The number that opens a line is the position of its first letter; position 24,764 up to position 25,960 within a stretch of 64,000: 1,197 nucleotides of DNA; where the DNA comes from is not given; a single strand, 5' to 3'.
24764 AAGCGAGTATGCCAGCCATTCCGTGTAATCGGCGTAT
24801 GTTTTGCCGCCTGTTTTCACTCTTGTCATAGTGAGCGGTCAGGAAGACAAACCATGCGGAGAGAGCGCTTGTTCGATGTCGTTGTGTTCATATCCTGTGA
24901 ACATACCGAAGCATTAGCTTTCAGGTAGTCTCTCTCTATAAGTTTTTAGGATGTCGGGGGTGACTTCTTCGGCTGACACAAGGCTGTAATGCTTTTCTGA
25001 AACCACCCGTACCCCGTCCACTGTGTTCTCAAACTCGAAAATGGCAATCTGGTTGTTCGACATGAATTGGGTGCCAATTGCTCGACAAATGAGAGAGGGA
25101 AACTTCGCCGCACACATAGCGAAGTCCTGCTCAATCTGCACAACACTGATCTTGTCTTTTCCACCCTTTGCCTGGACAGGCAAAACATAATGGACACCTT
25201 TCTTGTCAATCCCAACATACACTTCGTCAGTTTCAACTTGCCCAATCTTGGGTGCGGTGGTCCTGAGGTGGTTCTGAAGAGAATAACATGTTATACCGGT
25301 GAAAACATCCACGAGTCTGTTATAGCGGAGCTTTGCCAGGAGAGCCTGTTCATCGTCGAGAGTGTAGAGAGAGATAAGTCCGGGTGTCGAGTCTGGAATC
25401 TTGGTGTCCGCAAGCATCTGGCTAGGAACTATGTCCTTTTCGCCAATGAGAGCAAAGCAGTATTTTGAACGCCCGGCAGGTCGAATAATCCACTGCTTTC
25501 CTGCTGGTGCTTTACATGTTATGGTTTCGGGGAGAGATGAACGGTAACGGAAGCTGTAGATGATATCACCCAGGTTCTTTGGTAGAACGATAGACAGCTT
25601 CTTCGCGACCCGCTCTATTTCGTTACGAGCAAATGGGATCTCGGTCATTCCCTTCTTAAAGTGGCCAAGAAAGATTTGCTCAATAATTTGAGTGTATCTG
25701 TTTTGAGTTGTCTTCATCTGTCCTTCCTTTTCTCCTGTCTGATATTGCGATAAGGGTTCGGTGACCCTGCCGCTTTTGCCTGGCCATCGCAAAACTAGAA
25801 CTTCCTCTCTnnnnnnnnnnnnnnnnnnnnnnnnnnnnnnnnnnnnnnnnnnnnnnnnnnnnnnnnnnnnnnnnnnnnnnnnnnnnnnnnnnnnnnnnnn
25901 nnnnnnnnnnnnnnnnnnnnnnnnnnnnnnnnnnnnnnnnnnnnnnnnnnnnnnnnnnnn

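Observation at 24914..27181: Single-polypeptide DNA methyltransferase fused to a C-terminal PD-(D/E)xK-like module: candidate single-chain R-M enzyme with unusual domain order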

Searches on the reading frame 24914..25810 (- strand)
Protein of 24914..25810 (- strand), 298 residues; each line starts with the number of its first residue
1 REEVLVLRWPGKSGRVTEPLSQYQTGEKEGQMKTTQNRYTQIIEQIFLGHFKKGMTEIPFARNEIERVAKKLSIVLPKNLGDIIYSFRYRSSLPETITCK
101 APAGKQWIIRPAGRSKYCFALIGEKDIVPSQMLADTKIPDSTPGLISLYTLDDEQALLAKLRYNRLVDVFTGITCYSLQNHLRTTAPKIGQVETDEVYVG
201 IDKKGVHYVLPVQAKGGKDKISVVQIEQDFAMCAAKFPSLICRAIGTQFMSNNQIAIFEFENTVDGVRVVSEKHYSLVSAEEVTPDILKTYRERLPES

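Call 7: search_protein_families(library=padloc, proteins=[window:24914-25810:-], max_evalue=1)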
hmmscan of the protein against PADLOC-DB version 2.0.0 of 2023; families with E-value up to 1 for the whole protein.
window:24914-25810:- (298 aa): 1 family
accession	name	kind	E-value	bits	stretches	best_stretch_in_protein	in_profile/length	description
PDLC03404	REase_II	-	2.2e-118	392.2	1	35-292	2-259/260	Type II restriction enzyme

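Call 19: search_protein_representatives(protein=window:24914-25714:-)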
Query: 266 residues. Proteins with E-value up to 0.001 (for the whole library): 1174; up to 1e-10: 763; up to 1e-30: 239. The best 150 are listed.
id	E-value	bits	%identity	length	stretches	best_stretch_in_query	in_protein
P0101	5.0e-105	366.7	61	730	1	2-261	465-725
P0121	1.0e-86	306.7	56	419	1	4-260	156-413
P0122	1.7e-85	302.7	55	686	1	5-261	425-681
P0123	8.0e-83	294.0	52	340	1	3-262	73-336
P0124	1.9e-81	289.4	53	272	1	4-262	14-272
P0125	3.0e-81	288.8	50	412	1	4-263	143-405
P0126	7.3e-81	287.5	51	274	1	4-262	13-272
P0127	9.4e-77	274.1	50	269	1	6-258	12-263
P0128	6.3e-75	268.1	48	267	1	3-261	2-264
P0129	1.1e-74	267.3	50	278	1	4-260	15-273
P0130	1.6e-74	266.8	51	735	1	2-252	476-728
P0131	1.8e-72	260.1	49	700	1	5-259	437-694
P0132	2.1e-72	259.8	47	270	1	7-262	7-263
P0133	1.0e-71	257.6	52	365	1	6-248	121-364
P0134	9.3e-70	251.2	63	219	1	3-179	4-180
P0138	1.9e-66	240.3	45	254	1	5-246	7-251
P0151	1.0e-60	221.5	42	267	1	4-258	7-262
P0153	2.1e-60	220.5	42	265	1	5-260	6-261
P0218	9.8e-48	179.0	34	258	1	5-249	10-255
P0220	3.8e-47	177.1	35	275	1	5-261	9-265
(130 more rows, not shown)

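Call 20: list_cluster_members(proteins=[P0124, P0126, P0127, P0128, P0132, P0138, P0151, P0153, P0218, P0220])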
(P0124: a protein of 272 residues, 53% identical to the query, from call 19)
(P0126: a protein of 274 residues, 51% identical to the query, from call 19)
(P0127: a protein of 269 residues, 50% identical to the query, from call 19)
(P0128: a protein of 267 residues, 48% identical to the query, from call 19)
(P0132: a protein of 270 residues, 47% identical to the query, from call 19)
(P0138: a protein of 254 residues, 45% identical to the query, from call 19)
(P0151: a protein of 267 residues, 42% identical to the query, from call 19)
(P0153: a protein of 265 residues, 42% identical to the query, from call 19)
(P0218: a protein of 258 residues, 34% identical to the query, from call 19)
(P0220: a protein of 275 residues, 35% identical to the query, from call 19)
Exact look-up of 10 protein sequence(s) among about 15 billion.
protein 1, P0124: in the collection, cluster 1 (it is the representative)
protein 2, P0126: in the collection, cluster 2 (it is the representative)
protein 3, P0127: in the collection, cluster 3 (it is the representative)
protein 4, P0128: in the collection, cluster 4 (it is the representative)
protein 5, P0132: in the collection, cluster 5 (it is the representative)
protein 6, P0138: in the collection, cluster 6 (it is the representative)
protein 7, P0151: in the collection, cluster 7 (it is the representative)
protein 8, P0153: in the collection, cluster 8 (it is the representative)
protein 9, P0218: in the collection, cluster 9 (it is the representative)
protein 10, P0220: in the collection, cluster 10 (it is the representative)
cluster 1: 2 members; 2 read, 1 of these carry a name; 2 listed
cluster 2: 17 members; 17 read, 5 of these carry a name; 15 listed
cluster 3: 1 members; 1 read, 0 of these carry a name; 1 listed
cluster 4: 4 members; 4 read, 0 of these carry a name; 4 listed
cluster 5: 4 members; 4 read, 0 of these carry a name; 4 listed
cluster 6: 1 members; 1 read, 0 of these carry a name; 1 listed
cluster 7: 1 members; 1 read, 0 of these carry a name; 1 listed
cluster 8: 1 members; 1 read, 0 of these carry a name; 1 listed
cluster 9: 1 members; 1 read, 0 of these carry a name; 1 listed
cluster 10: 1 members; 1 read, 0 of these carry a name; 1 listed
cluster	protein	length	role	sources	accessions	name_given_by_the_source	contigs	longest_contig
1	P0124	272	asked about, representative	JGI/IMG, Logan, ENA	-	-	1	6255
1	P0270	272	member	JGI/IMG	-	hypothetical protein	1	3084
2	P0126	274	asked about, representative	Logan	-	-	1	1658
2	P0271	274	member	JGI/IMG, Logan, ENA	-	hypothetical protein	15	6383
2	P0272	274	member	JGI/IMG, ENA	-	hypothetical protein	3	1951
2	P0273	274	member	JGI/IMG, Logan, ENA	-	hypothetical protein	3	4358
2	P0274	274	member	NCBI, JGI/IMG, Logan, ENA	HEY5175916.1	MAG TPA: hypothetical protein VII95_10175 [Terriglobales bacterium] | hypothetical protein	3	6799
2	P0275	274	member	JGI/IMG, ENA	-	hypothetical protein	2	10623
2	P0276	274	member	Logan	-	-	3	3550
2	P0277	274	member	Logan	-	-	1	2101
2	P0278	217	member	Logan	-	-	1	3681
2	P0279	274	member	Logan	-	-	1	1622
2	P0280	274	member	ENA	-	-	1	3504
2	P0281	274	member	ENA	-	-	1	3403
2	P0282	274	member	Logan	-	-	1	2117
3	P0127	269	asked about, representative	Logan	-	-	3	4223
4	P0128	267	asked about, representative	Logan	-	-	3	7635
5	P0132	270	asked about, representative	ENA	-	-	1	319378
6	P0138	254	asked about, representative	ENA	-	-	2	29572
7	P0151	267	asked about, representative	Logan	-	-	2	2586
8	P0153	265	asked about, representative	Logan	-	-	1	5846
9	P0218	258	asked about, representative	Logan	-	-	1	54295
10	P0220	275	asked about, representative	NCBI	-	-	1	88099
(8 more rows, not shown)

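Call 21: search_dna_similar(query=window:24914-25714:-, collection=plasmids, mode=protein, max_rows=20)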
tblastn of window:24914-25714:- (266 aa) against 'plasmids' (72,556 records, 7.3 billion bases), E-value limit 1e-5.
Records with a match: 64; places in all: 70; records where one place covers at least 80% of the query: 58.
Best place of each record, by identity: <60% 64.
By first word of the organism name: Klebsiella 38; Salmonella 17; Escherichia 2; Sinorhizobium 1; Citrobacter 1; Enterobacter 1; Paracoccus 1; Cryobacterium 1; Pseudomonas 1; Sulfitobacter 1.
By predicted mobility (MOB-suite, as given by PLSDB): mobilizable 56; non-mobilizable 7; conjugative 1.
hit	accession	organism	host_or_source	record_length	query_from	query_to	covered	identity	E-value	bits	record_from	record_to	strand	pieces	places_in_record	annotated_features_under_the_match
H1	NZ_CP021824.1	Sinorhizobium meliloti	Medicago truncatula,Single Cell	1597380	3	259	97%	55.6%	6e-93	306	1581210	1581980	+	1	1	none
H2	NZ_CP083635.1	Klebsiella quasipneumoniae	-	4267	3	260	97%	53.5%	1e-88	293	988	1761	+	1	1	hypothetical protein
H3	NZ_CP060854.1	Salmonella enterica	Homo sapiens,feces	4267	3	260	97%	53.5%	1e-88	293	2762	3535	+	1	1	hypothetical protein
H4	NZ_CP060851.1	Salmonella enterica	Homo sapiens,feces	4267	3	260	97%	53.5%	1e-88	293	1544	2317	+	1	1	hypothetical protein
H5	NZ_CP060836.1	Salmonella enterica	Homo sapiens,feces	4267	3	260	97%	53.5%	1e-88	293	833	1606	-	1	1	hypothetical protein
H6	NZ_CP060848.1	Salmonella enterica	Homo sapiens,feces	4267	3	260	97%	53.5%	1e-88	293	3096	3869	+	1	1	hypothetical protein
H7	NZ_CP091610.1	Salmonella enterica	Homo sapiens,feces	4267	3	260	97%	53.5%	1e-88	293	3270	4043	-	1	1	hypothetical protein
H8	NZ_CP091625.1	Salmonella enterica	Homo sapiens,feces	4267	3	260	97%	53.5%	1e-88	293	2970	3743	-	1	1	hypothetical protein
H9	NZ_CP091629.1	Salmonella enterica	Homo sapiens,feces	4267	3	260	97%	53.5%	1e-88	293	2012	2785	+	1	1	hypothetical protein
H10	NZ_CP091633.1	Salmonella enterica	Homo sapiens,feces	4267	3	260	97%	53.5%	1e-88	293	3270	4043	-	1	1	hypothetical protein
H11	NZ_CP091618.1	Salmonella enterica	Homo sapiens,feces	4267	3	260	97%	53.5%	1e-88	293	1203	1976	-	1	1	hypothetical protein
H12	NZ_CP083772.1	Klebsiella pneumoniae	Homo sapiens,throat swab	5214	3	260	97%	53.5%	2e-88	293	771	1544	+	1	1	hypothetical protein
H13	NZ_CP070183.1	Klebsiella pneumoniae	Homo sapiens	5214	3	260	97%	53.5%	2e-88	293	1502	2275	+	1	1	hypothetical protein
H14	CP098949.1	Escherichia coli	culture,Pooled faeces sample collected ...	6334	3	260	97%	53.5%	2e-88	293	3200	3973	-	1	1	hypothetical protein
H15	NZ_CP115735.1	Citrobacter braakii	-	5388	3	260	97%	53.5%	3e-88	293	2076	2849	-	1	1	endonuclease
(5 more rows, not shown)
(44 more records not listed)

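Call 24: get_annotated_region(hit=H1, flank=5000)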
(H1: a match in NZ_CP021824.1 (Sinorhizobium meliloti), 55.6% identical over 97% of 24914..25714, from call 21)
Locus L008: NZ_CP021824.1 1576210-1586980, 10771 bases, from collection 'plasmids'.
description: Sinorhizobium meliloti strain KH46 plasmid psymA, complete sequence
organism: Sinorhizobium meliloti (NCBI taxid 382)
taxonomy: Bacteria; Pseudomonadota; Alphaproteobacteria; Hyphomicrobiales; Rhizobiaceae; Sinorhizobium; Sinorhizobium meliloti
host: -; source: Medicago truncatula,Single Cell; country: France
typing (MOB-suite, as given by PLSDB): conjugative; relaxase MOBQ; mating-pair formation MPF_T
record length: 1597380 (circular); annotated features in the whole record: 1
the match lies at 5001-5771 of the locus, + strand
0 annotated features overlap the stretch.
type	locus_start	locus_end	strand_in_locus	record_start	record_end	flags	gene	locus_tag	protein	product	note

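Call 39: find_related_loci(query=A4, collection=genome_contigs, flank=4000)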
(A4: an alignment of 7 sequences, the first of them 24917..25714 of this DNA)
Query A4 (266 aa) in genome_contigs; peptide patterns used: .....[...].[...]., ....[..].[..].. (x = any residue, [..] = any of these).
600 stretches matched a pattern (row limit reached: there are more); 585 encode a relative of the query (tblastn E <= 1e-3); the best 80 are kept; 80 distinct loci.
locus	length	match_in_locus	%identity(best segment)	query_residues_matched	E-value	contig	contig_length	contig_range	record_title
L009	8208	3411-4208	89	1-266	4e-169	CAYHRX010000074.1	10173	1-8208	MAG TPA_asm: uncultured Chitinophagales bacterium isolate ERP119705_co14_37 genome assembly, contig: NODE_9274_length_10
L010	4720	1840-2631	67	1-264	6e-131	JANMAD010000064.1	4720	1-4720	MAG: Acidobacteriota bacterium isolate OTE_12_metabat_133 OTE_12_k141_2405331, whole genome shotgun sequence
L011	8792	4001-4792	67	1-264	4e-128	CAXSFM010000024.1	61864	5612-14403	MAG: uncultured Pyrinomonadaceae bacterium isolate private_X4_metawrap_bin.2 genome assembly, contig: private_X4_metawra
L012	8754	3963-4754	64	1-264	5e-124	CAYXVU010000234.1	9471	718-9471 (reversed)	MAG TPA_asm: uncultured Clostridia bacterium isolate SRP237561_co1_1 genome assembly, contig: NODE_14196_length_9471_cov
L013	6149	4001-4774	64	5-262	8e-122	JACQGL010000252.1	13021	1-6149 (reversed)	MAG: Armatimonadetes bacterium isolate NC_groundwater_1072_Ag_S2p5_66_82 S_2p5_S6_coassembly_k141_4927673, whole genome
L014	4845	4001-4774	66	5-262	1e-121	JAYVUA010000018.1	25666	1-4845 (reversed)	MAG: Anaerolineales bacterium isolate GL74_UP_metabat_203 GL74_UP_metabat_203_17, whole genome shotgun sequence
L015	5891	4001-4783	63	4-264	7e-121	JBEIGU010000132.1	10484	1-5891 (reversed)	MAG: Leptolyngbya sp. isolate Sample-102-S76-bin-167 Sample_102_S76-bin_167-k141_838715, whole genome shotgun sequence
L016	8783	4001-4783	64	5-265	1e-120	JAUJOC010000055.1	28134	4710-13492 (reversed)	MAG: Abditibacteriaceae bacterium isolate YX2bin8 opera_contig_2040, whole genome shotgun sequence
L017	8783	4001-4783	64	5-265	8e-120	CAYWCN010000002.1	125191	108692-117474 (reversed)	MAG TPA_asm: uncultured Anaerolinea sp. isolate binchicken_co242_37 genome assembly, contig: NODE_482_length_125191_cov_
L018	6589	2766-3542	65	4-262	5e-120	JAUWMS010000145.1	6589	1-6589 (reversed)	MAG: Candidatus Latescibacterota bacterium isolate CSMAG_2404 CSMAG_2404_k141_155722_length_6589_cov_7.0000, whole genom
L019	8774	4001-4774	65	5-262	4e-119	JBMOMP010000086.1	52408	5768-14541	MAG: Chloroflexota bacterium isolate Betzabe_MAG053 MAG053_86, whole genome shotgun sequence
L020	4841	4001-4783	62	5-265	7e-119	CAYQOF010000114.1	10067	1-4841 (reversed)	MAG TPA_asm: uncultured Anaerolinea sp. isolate SRP257756_co1_161 genome assembly, contig: NODE_6092_length_10067_cov_10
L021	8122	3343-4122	66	3-262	1e-118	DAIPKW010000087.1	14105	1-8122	MAG TPA_asm: Thermodesulfobacteriota bacterium isolate CTOTU21550 NODE_2176_length_14105_cov_77.990036, whole genome sho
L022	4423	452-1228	64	4-262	2e-119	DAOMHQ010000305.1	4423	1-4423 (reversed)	MAG TPA_asm: bacterium isolate AMR_MDS_4946 NODE_20333_length_4423_cov_8.224359, whole genome shotgun sequence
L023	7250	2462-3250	62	2-264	1e-118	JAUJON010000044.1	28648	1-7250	MAG: Thermosynechococcaceae cyanobacterium YX3bin19 opera_contig_2445, whole genome shotgun sequence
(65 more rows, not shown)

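Call 40: predict_structure(alignment_id=A3)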
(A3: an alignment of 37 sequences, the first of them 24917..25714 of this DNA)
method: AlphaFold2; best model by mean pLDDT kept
length: 266 residues; sequences in the alignment: 37
mean_pLDDT: 95.2   pTM: 0.89
mean pLDDT of the five models: 95.2, 95.1, 94.6, 94.2, 93.8
residues with pLDDT >= 90: 246; 70-90: 18; 50-70: 2; < 50: 0
segments of 3 or more residues with pLDDT < 50: none
pLDDT, mean of each block of 10 residues (from residue 1): 85 98 98 97 94 93 98 97 96 95 96 91 95 98 98 96 98 98 93 97 98 96 97 95 96 93 77
secondary structure, 60 per line:
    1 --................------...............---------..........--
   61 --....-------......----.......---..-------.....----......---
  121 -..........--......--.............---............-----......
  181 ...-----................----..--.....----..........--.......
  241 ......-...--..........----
elements in order: H3-18 E25-29 H30-39 H49-58 H63-66 E74-79 E84-90 E103-107 H112-117 H122-131 H134-139 E142-154 E158-169 E175-183 H191-204 E213-217 E222-231 E234-246 H253-262

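Call 71: search_protein_families(library=pfam, proteins=[L008:3623-4990:+, L008:2663-3613:+], max_evalue=0.001)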
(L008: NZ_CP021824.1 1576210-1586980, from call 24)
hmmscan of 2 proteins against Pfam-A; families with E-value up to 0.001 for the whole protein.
L008:3623-4990:+ (455 aa): 2 families
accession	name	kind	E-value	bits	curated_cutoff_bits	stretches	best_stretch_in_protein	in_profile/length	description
PF00145.23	DNA_methylase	-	2.2e-64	218.4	22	1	18-387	4-323/324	C-5 cytosine-specific DNA methylase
PF09445.16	Methyltransf_15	-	4.3e-06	26.8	22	1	16-105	3-92/165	RNA cap guanine-N2 methyltransferase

L008:2663-3613:+ (316 aa): 1 family
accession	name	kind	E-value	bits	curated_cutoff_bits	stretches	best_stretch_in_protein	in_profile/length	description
PF03852.21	Vsr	-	1.4e-31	108.6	27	1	172-243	2-73/74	DNA mismatch endonuclease Vsr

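Call 82: fold_search(model_id=the predicted structure, library=pdb)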
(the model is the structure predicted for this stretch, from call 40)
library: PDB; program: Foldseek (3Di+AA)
matches with E <= 10: 1441; with E <= 0.001: 0
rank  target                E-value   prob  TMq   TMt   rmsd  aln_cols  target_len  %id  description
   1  6ppr_A                1.7e-03  0.99  0.27  0.10  14.1       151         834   12  Cryo-EM structure of AdnA(D934A)-AdnB(D1014A) in complex with AMPPNP and DNA (released 2019-11-20)
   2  9iac_A                8.2e-03  0.85  0.24  0.24  18.4       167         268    7  Structure of the Argonaute-associated Cas4 family protein 1 (ACE1) from Microcystis aeruginosa (MaACE1) (released 2025-04-23)
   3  9iac_B                1.2e-02  0.85  0.24  0.24  18.6       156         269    7  Structure of the Argonaute-associated Cas4 family protein 1 (ACE1) from Microcystis aeruginosa (MaACE1) (released 2025-04-23)
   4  6zz8_E                1.2e-02  0.47  0.15  0.19  14.7       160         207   10  MB_CRS6-15 bound to CrSAS-6_6HR (released 2021-07-07)
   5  9iab_B                1.4e-02  0.89  0.23  0.23  15.2       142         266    9  Structure of the Argonaute-associated Cas4 family protein 1 (ACE1) from Chroococcidiopsis thermalis (CtACE1) (released 2025-04-23)
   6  9iab_A                1.4e-02  0.84  0.23  0.23  15.1       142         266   10  Structure of the Argonaute-associated Cas4 family protein 1 (ACE1) from Chroococcidiopsis thermalis (CtACE1) (released 2025-04-23)
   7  2hdk_A                1.8e-02  0.12  0.14  0.12  18.7       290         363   11  Crystal Structure of Cys315Ala-Cys318Ala Mutant of Human Mitochondrial Branched Chain Aminotransferase (released 2006-10-24)
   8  8ir3_T                2.4e-02  0.10  0.12  0.12  19.6       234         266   10  human nuclear pre-60S ribosomal particle - State B' (released 2023-08-09)
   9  6zzc_B000             3.3e-02  0.14  0.12  0.15  14.1       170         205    9  MB_CRS6-1 bound to CrSAS-6_6HR (released 2021-07-07)
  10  6ppu_A                3.7e-02  0.69  0.24  0.13  13.4       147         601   11  Cryo-EM structure of AdnAB-AMPPNP-DNA complex (released 2019-11-20)
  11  2hg8_B                3.9e-02  0.10  0.15  0.13  17.9       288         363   14  Crystal Structure of Cys315Ala mutant of human mitochondrial branched chain aminotransferase complexed with its substr (released 2006-10-24)
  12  4tq7_A                4.4e-02  0.23  0.13  0.22  13.5       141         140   10  N-terminal domain of C. Reinhardtii SAS-6 homolog bld12p Q93E (NN10) (released 2015-06-24)
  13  9y9z_21               4.4e-02  0.18  0.15  0.17  14.9       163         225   10  Cryo-EM structure of conoid fiber from Toxoplasma gondii (24-nm repeat) (released 2025-12-03)
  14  6zz8_B                4.7e-02  0.30  0.15  0.19  15.1       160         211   10  MB_CRS6-15 bound to CrSAS-6_6HR (released 2021-07-07)
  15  4ckp_C                4.7e-02  0.21  0.15  0.20  14.7       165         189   10  Structure of an N-terminal fragment of Leishmania SAS-6 that contains part of its coiled coil domain (released 2014-03-05)
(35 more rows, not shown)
